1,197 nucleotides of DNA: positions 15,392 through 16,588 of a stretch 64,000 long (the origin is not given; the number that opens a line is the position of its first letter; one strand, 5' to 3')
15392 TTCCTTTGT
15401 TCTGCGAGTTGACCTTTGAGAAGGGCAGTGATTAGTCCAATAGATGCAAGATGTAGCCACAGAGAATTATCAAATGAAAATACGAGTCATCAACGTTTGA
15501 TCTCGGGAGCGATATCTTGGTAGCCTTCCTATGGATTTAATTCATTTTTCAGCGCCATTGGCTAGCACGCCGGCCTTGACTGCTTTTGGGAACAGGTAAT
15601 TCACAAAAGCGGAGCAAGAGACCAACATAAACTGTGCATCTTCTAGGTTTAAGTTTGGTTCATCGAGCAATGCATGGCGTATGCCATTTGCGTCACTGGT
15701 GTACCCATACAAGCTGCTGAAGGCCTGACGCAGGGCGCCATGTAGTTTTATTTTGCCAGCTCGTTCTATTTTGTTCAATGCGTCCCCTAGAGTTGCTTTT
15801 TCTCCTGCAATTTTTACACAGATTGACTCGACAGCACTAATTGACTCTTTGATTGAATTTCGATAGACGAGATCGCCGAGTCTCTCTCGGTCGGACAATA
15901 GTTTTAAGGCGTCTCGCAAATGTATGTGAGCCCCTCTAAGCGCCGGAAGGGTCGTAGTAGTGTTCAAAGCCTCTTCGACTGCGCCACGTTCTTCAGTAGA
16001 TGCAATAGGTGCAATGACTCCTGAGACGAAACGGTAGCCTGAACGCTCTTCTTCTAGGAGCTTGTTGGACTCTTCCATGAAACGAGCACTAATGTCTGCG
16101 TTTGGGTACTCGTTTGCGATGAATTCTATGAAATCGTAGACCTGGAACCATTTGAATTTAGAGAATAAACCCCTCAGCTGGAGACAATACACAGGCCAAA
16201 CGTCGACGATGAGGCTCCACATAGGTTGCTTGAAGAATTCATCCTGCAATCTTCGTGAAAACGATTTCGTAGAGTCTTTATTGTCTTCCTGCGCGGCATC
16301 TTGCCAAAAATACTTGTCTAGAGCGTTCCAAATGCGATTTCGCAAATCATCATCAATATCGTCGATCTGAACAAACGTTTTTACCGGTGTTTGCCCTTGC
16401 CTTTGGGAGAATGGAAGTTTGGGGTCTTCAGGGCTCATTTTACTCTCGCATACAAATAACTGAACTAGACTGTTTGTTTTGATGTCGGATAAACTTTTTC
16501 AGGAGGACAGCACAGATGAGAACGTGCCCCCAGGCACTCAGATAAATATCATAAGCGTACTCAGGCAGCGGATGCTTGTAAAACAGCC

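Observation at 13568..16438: Candidate abortive-infection module: AbiJ-like HEPN protein with upstream coiled-coil protein and a TM protein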

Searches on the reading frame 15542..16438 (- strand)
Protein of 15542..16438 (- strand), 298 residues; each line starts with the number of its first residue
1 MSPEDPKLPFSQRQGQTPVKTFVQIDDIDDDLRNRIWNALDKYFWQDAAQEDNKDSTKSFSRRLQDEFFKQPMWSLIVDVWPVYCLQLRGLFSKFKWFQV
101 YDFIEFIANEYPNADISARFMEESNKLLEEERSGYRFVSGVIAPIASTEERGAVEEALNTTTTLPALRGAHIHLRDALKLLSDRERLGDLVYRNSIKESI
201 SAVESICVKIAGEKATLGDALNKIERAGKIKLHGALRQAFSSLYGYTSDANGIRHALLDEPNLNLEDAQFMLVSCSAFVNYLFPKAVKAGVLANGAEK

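Call 3: search_protein_families(library=pfam, proteins=[window:15542-16438:-], max_evalue=1)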
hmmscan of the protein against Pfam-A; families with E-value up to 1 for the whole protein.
window:15542-16438:- (298 aa): 2 families
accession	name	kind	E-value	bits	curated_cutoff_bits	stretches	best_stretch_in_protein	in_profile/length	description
PF18863.6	AbiJ_NTD4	-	1.8e-33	116.6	34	1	9-160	2-152/152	AbiJ N-terminal domain 4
PF07470.19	Glyco_hydro_88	-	0.069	12.6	26.6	1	221-293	217-283/352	Glycosyl Hydrolase Family 88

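Call 4: search_protein_families(library=padloc, proteins=[window:15542-16438:-], max_evalue=1)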
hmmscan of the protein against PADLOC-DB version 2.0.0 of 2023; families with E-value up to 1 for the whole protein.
window:15542-16438:- (298 aa): 2 families
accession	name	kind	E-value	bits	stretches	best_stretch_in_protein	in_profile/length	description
PDLC04997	PDC-S32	-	5.3e-97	323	1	8-286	7-281/285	-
PDLC04996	PDC-S32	-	6.6e-85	283.1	1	9-285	4-275/280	-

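Call 7: find_homologous_proteins(query=window:15542-16438:-)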
Query window:15542-16438:- (298 aa): 7135 proteins with E <= 0.001 among 8000 candidates; the best 120 are listed.
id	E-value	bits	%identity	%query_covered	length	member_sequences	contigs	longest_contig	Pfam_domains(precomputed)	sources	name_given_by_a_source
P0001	2.5e-196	669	100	100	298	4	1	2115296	PF18863.7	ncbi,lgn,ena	-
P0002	1.4e-136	472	72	98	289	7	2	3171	PF18863.7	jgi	jgi:hypothetical protein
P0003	8.0e-129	447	69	98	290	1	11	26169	PF18863.7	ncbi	ncbi:MAG: AbiJ-NTD4 domain-containing protein [Halobacteriota archaeon]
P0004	4.2e-112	392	74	81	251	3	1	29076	PF18863.7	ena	-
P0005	3.8e-83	297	55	95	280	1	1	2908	PF18863.7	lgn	-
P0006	7.9e-81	290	53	95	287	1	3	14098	PF18863.7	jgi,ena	-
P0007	1.0e-80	289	54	95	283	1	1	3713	PF18863.7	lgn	-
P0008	1.4e-80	289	52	95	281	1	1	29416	PF18863.7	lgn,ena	-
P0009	3.6e-80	287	54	95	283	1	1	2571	PF18863.7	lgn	-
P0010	1.7e-79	285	51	95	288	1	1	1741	PF18863.7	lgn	-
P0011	1.8e-79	285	54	95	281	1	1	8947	PF18863.7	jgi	-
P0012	4.1e-79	284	52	95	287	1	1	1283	PF18863.7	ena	-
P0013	5.9e-79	283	52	95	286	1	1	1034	PF18863.7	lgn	-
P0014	1.8e-78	282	52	95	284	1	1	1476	PF18863.7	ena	-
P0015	3.8e-78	281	53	95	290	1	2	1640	PF18863.7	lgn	-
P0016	1.4e-77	279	53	95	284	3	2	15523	PF18863.7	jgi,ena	-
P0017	1.7e-77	279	52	95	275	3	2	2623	PF18863.7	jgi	jgi:hypothetical protein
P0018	2.3e-77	278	53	95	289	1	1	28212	PF18863.7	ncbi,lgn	-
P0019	2.5e-77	278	52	95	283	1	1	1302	PF18863.7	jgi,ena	-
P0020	3.0e-77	278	51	95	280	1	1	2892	PF18863.7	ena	-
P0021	3.4e-77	278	52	95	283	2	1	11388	PF18863.7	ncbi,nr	ncbi:MAG: hypothetical protein HYV59_15530 [Planctomycetes bacterium]|nr:hypothetical protein [Planc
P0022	3.9e-77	277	52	95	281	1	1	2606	PF18863.7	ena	-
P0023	8.6e-77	276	51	95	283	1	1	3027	PF18863.7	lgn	-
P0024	9.4e-77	276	50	95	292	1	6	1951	PF18863.7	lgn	-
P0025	1.1e-76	276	51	95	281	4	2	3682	PF18863.7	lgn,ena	-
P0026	1.1e-76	276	53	95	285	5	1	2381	PF18863.7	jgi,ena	-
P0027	1.2e-76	276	52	95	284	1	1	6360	PF18863.7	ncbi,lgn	-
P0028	1.4e-76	276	52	95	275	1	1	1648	PF18863.7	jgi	jgi:hypothetical protein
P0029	1.4e-76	276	50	97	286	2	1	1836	PF18863.7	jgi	-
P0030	1.6e-76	275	51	95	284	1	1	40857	PF18863.7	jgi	-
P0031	1.6e-76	275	51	95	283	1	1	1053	PF18863.7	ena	-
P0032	1.9e-76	275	51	95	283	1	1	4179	PF18863.7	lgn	-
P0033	2.0e-76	275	51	95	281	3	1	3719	PF18863.7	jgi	-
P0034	2.3e-76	275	51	95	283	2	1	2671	PF18863.7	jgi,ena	-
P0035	2.8e-76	275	52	95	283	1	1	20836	PF18863.7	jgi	-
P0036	3.0e-76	275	51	95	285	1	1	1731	PF18863.7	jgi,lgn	jgi:hypothetical protein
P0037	3.6e-76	274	49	95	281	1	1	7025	PF18863.7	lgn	-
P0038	3.8e-76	274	51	97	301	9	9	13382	PF18863.7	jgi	-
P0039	3.8e-76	274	51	95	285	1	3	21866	PF18863.7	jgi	-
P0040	3.9e-76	274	52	95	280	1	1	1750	PF18863.7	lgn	-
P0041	4.4e-76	274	53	95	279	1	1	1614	PF18863.7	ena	-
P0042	4.7e-76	274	50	94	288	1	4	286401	PF18863.7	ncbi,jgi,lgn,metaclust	jgi:hypothetical protein|metaclust:\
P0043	4.8e-76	274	51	95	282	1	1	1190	PF18863.7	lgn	-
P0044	5.3e-76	274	47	97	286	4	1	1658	PF18863.7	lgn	-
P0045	5.7e-76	274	50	96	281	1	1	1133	PF18863.7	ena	-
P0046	6.0e-76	274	51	95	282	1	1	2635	PF18863.7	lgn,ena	-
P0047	7.5e-76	273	49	96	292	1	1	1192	PF18863.7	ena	-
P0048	7.5e-76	273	52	95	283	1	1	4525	PF18863.7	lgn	-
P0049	7.5e-76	273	51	97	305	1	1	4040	PF18863.7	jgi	-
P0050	7.5e-76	273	51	97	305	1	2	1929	PF18863.7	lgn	-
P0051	8.2e-76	273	52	95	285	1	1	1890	PF18863.7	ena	-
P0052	8.2e-76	273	52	95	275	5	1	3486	PF18863.7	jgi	jgi:hypothetical protein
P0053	8.4e-76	273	51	95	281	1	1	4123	PF18863.7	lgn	-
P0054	8.8e-76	273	52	95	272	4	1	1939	PF18863.7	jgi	-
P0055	1.1e-75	273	52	95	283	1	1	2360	PF18863.7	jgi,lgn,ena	-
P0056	1.2e-75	273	52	95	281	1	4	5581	PF18863.7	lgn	-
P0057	1.3e-75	272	51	95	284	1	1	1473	PF18863.7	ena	-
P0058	1.3e-75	272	50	95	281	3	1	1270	PF18863.7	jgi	-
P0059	2.2e-75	272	51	95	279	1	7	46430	PF18863.7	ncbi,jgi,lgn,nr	ncbi:MAG: hypothetical protein FJ264_16990 [Planctomycetes bacterium]|nr:hypothetical protein [Planc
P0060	2.2e-75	272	50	95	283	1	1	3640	PF18863.7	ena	-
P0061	2.3e-75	272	51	96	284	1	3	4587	PF18863.7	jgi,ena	-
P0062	2.4e-75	272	52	95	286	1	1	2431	PF18863.7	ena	-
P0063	2.6e-75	271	51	95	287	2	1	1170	PF18863.7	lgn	-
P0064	3.0e-75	271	49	96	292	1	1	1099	PF18863.7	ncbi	-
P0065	3.0e-75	271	51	95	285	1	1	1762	PF18863.7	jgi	-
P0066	3.7e-75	271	51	95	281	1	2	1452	PF18863.7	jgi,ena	-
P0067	3.7e-75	271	51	95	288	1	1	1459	PF18863.7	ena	-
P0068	3.8e-75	271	51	92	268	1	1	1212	PF18863.7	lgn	-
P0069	4.2e-75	271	50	95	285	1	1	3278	PF18863.7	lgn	-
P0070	5.5e-75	270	50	95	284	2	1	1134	PF18863.7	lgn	-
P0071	5.6e-75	270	52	95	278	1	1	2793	PF18863.7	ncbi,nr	ncbi:MAG: hypothetical protein H3Z52_12765 [archaeon]|nr:hypothetical protein [archaeon]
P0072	5.9e-75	270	49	95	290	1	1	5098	PF18863.7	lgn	-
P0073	6.3e-75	270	50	96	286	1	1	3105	PF18863.7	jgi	jgi:hypothetical protein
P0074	7.2e-75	270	51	95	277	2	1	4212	PF18863.7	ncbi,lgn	-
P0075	7.6e-75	270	52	95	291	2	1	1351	PF18863.7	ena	-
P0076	7.7e-75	270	49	95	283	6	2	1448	PF18863.7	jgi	-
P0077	9.8e-75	270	50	95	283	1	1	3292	PF18863.7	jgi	-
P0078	1.1e-74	269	51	95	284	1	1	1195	PF18863.7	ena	-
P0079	1.2e-74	269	50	95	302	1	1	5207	PF14355.13,PF18863.7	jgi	jgi:hypothetical protein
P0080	1.2e-74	269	49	95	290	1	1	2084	PF18863.7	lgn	-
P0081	1.3e-74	269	51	95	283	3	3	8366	PF18863.7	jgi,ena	-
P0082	1.3e-74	269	50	95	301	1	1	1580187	PF18863.7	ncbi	ncbi:AbiJ-NTD4 domain-containing protein [Methanocaldococcus sp. 16A]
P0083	1.3e-74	269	49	95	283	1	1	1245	PF18863.7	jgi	jgi:hypothetical protein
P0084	1.4e-74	269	51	95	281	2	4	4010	PF18863.7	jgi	-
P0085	1.4e-74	269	50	95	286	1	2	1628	PF18863.7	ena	-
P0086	1.5e-74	269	49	95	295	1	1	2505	PF18863.7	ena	-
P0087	1.5e-74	269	51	95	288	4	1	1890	PF18863.7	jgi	-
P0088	1.6e-74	269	51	95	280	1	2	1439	PF18863.7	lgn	-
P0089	1.7e-74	269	51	96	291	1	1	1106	PF18863.7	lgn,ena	-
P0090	1.7e-74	269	52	95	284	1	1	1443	PF18863.7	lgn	-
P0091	2.0e-74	269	50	95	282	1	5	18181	PF18863.7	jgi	jgi:hypothetical protein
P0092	2.0e-74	268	50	95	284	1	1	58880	PF18863.7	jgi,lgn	jgi:hypothetical protein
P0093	2.1e-74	268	49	95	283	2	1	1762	PF18863.7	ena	-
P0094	2.1e-74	268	50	95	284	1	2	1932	PF18863.7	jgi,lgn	jgi:hypothetical protein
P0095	2.4e-74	268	51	95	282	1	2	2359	PF18863.7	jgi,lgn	jgi:hypothetical protein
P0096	2.4e-74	268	51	95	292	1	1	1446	PF18863.7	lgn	-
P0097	2.4e-74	268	50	95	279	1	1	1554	PF18863.7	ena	-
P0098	2.8e-74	268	51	95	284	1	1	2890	PF18863.7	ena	-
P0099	2.8e-74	268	48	95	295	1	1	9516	PF18863.7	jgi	-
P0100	3.0e-74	268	49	95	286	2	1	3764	PF18863.7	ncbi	-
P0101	3.1e-74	268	52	95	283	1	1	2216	PF18863.7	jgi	jgi:hypothetical protein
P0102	3.2e-74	268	50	95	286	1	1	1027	PF18863.7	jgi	-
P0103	3.2e-74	268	51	95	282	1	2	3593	PF18863.7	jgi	-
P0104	3.2e-74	268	47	95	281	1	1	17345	PF18863.7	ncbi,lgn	-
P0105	3.4e-74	268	52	95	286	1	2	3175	PF18863.7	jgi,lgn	-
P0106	4.2e-74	267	51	95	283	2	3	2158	PF18863.7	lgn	-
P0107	4.3e-74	267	51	97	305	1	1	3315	PF18863.7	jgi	-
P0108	5.1e-74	267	49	95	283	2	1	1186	PF18863.7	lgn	-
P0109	5.9e-74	267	50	95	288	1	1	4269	PF18863.7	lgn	-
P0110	5.9e-74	267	51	95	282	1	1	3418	PF18863.7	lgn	-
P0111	7.2e-74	267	50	95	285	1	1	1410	PF18863.7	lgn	-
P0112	7.3e-74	267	50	95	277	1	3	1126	PF18863.7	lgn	-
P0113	7.7e-74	267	51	95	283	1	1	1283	PF18863.7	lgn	-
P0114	9.0e-74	266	50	95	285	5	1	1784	PF18863.7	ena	-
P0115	9.5e-74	266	51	95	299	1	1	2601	PF18863.7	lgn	-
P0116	1.0e-73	266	51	95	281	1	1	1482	PF18863.7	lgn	-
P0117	1.0e-73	266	48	95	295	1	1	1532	PF18863.7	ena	-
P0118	1.0e-73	266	50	95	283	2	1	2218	PF18863.7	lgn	-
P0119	1.2e-73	266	50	95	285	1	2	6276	PF18863.7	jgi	-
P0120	1.4e-73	266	49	94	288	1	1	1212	PF18863.7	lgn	-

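Call 9: search_protein_families(library=pfam, proteins=[P0079], max_evalue=10)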
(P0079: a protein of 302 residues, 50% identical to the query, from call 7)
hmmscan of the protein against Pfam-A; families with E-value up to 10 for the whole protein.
P0079 (302 aa): 6 families
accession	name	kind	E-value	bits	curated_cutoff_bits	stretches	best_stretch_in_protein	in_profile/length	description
PF18863.6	AbiJ_NTD4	-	3.2e-36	125.5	34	1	3-175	2-151/152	AbiJ N-terminal domain 4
PF17261.7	DUF5327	-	0.0039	18.3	27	1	174-242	1-68/95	Family of unknown function (DUF5327)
PF07067.16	DUF1340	-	0.008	16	25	1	84-148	55-115/236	Protein of unknown function (DUF1340)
PF06854.16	Phage_Gp15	-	0.03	14.8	23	1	180-277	38-117/170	Bacteriophage Gp15 protein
PF14355.11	Abi_C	-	0.047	14.2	24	1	244-292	34-82/83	Abortive infection C-terminus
PF07361.16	Cytochrom_B562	-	0.13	13.3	30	1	166-236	24-93/102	Cytochrome b562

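Call 10: find_encoding_contigs(protein=P0001, flank=10000, max_places=3)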
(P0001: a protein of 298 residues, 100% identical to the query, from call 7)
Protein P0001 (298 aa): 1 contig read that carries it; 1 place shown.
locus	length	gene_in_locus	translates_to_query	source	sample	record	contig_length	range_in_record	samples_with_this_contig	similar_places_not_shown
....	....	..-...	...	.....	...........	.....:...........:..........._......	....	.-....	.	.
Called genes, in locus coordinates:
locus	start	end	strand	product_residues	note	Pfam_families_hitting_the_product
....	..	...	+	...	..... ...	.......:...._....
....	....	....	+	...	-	-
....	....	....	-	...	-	-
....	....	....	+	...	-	?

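Call 11: find_encoding_contigs(protein=P0003, flank=8000, max_places=6)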
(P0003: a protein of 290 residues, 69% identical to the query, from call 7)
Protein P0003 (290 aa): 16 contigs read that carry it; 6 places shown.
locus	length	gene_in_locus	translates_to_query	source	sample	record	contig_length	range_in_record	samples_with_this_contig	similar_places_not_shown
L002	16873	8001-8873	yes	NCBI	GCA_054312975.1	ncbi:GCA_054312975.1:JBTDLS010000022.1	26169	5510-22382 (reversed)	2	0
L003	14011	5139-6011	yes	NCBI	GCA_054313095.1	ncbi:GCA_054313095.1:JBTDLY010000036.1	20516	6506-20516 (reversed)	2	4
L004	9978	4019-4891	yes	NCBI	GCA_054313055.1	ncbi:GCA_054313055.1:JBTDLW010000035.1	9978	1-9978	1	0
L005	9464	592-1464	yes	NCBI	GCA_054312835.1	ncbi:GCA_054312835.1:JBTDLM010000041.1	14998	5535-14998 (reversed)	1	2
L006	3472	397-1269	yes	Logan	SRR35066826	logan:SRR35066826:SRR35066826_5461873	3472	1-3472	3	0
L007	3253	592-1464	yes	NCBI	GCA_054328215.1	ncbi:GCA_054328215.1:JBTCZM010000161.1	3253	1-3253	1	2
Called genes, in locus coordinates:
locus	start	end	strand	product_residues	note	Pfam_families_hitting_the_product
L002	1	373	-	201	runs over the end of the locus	PF19810:HFX_2341_N, PF23400:CARF_Card1 (weak), PF09651:Cas_APE2256 (weak), PF25213:HVO_A0261_N (weak)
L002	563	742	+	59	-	-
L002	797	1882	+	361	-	-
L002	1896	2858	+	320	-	-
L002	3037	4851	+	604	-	PF13570:Beta-prop_ACSF4, PF13360:PQQ_2, PF13360:PQQ_2, PF13570:Beta-prop_ACSF4, PF13360:PQQ_2, PF18911:PKD_4, PF22352:K319L-like_PKD, PF02010:REJ, +7 more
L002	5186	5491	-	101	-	-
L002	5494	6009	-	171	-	PF01978:TrmB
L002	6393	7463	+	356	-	PF04326:SLFN_AlbA_2 (weak)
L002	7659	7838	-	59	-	-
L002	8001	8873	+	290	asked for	PF18863:AbiJ_NTD4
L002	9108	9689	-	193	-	-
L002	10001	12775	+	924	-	PF09250:Prim-Pol, PF08708:PriCT_1, PF27228:MTBMA_p00010_2nd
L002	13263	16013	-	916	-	PF20464:MmeI_N, PF20465:MmeI_hel, PF20473:MmeI_Mtase, PF20466:MmeI_TRD, PF20467:MmeI_C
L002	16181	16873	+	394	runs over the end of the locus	-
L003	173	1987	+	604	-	PF13570:Beta-prop_ACSF4, PF13360:PQQ_2, PF13360:PQQ_2, PF13570:Beta-prop_ACSF4, PF13360:PQQ_2, PF18911:PKD_4, PF22352:K319L-like_PKD, PF02010:REJ, +7 more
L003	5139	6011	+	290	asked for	PF18863:AbiJ_NTD4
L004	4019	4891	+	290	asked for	PF18863:AbiJ_NTD4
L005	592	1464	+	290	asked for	PF18863:AbiJ_NTD4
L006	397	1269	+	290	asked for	PF18863:AbiJ_NTD4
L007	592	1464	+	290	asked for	PF18863:AbiJ_NTD4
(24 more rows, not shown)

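Call 12: find_encoding_contigs(protein=P0004, flank=8000, max_places=3)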
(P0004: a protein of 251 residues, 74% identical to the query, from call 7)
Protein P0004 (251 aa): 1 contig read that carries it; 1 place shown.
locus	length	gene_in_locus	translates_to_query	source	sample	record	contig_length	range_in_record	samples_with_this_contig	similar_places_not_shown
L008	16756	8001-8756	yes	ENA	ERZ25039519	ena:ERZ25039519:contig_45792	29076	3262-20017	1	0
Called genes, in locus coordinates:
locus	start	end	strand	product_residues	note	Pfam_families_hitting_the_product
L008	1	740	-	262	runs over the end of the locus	PF00218:IGPS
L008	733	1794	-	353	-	PF02885:Glycos_trans_3N, PF00591:Glycos_transf_3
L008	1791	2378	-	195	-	PF00117:GATase, PF07722:Peptidase_C26 (faint)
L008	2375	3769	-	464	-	PF04715:, PF00425:Chorismate_bind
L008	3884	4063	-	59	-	-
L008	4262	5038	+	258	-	-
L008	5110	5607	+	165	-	-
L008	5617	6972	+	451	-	PF18862:ApeA_NTD1, PF18739:HEPN_Apea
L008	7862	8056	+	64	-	PF18863:AbiJ_NTD4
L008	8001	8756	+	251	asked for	PF18863:AbiJ_NTD4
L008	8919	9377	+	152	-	-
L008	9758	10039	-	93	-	-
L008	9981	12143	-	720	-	PF22763:NrS1-1_pol-like_HBD, PF27228:MTBMA_p00010_2nd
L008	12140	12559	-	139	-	-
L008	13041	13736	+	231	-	-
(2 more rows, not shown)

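Call 25: find_related_loci(query=A1, collection=genome_contigs, flank=6000)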
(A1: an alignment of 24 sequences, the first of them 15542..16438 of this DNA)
Query A1 (298 aa) in genome_contigs; peptide patterns used: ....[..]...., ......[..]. (x = any residue, [..] = any of these).
599 stretches matched a pattern (row limit reached: there are more); 581 encode a relative of the query (tblastn E <= 1e-3); the best 80 are kept; 80 distinct loci.
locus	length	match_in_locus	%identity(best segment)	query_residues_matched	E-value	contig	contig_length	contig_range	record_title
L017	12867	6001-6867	72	1-292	5e-140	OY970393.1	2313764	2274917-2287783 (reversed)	MAG: Euryarchaeota archaeon isolate MFD01231.bin.c.6 genome assembly, chromosome: 1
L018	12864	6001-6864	50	10-291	1e-81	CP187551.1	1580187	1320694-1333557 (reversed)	Methanocaldococcus sp. 16A chromosome, complete genome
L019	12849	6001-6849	51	10-291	5e-80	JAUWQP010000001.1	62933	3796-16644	MAG: Chloroflexota bacterium isolate CSMAG_2505 CSMAG_2505_k141_533336_length_62933_cov_12.9648, whole genome shotgun se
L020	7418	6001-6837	49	10-291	9e-80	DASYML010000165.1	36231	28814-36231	MAG TPA_asm: Pyrinomonadaceae bacterium isolate SMAG_U4374 k141_472291, whole genome shotgun sequence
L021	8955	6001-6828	50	10-290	3e-79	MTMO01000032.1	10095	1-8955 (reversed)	MAG: Archaeoglobus sp. JdFR-27 JGI24020J35080_1001916, whole genome shotgun sequence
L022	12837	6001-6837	50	10-291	1e-77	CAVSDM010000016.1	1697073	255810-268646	MAG: uncultured Acidobacteriota bacterium isolate MFD01916.bin.4.248 genome assembly, contig: contig_409, whole genome s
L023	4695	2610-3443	50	8-291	1e-76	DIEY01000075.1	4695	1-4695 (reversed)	MAG TPA_asm: Bacteroidales bacterium UBA5762 UBA5762_contig_112007, whole genome shotgun sequence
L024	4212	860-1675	51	10-291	2e-76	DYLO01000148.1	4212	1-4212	MAG TPA_asm: Ignavibacterium album isolate SulCav_AS07-7_32_191 SulCav_AS07_7_18143_length_4212_cov_148_829685, whole ge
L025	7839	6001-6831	52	10-291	8e-76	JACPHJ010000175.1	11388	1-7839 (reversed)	MAG: Planctomycetota bacterium isolate NC_groundwater_411_Ag_B-0.1um_42_12 GD18-4_B1_scaffold_1728039, whole genome shot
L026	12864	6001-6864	47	5-291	1e-75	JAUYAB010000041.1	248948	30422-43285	MAG: Ignavibacteria bacterium isolate C18_metabat.bin.46 C18_k141_15786, whole genome shotgun sequence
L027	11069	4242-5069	50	10-291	5e-75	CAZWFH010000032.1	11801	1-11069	MAG TPA_asm: uncultured Atribacterota bacterium isolate binchicken_co228_37 genome assembly, contig: NODE_8098_length_11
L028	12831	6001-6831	50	10-291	5e-75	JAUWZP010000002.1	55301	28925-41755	MAG: Candidatus Bathyarchaeota archaeon isolate CSMAG_2739 CSMAG_2739_k141_15795_length_55301_cov_12.1067, whole genome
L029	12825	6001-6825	48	10-286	2e-73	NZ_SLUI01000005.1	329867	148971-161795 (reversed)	Anaerospora hongkongensis strain DSM 15969 Ga0310510_105, whole genome shotgun sequence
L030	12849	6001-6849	48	10-291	3e-73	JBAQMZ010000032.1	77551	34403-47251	MAG: Candidatus Methanoperedens sp. isolate MFD12050_ilm_asm_bin25 k127_72458, whole genome shotgun sequence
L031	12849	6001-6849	49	8-292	9e-73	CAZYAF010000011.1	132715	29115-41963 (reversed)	MAG TPA_asm: uncultured Acidobacteriota bacterium isolate SRP068000_co3_527 genome assembly, contig: NODE_28_length_1327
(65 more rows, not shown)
